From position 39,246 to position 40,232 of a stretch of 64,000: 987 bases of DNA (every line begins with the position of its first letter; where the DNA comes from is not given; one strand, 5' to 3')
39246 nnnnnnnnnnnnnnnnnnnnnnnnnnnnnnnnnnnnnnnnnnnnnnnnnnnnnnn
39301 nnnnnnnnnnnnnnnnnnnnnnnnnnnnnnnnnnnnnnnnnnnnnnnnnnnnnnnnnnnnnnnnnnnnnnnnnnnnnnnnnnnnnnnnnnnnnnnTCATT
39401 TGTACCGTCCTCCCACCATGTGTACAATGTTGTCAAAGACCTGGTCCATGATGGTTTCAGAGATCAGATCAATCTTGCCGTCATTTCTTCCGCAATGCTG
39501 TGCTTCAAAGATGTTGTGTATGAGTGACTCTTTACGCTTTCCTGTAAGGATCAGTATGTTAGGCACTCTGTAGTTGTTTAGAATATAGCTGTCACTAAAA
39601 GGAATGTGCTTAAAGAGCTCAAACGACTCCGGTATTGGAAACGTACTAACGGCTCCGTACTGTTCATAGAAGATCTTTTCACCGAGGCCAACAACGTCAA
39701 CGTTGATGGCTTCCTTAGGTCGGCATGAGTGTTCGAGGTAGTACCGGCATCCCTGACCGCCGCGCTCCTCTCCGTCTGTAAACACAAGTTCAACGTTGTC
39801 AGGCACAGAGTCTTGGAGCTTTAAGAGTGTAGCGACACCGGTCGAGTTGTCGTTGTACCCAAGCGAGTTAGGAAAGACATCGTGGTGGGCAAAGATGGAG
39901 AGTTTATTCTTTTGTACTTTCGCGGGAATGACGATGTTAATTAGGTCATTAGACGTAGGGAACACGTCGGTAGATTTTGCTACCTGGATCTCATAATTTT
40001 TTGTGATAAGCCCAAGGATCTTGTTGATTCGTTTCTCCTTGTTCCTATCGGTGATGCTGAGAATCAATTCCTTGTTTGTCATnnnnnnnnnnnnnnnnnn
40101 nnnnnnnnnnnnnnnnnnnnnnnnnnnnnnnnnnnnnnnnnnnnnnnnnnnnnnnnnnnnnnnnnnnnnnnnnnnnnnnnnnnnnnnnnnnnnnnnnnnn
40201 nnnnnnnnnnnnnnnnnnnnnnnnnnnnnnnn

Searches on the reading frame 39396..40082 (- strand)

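Call 81: search_protein_families(library=pfam, proteins=[window:39396-40082:-], max_evalue=0.001)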
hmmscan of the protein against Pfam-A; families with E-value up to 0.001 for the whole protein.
window:39396-40082:- (228 aa): 1 family
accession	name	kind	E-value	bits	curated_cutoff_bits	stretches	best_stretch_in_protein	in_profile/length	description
PF04389.22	Peptidase_M28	-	2.6e-10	40.8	21.3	1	54-143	8-107/193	Peptidase family M28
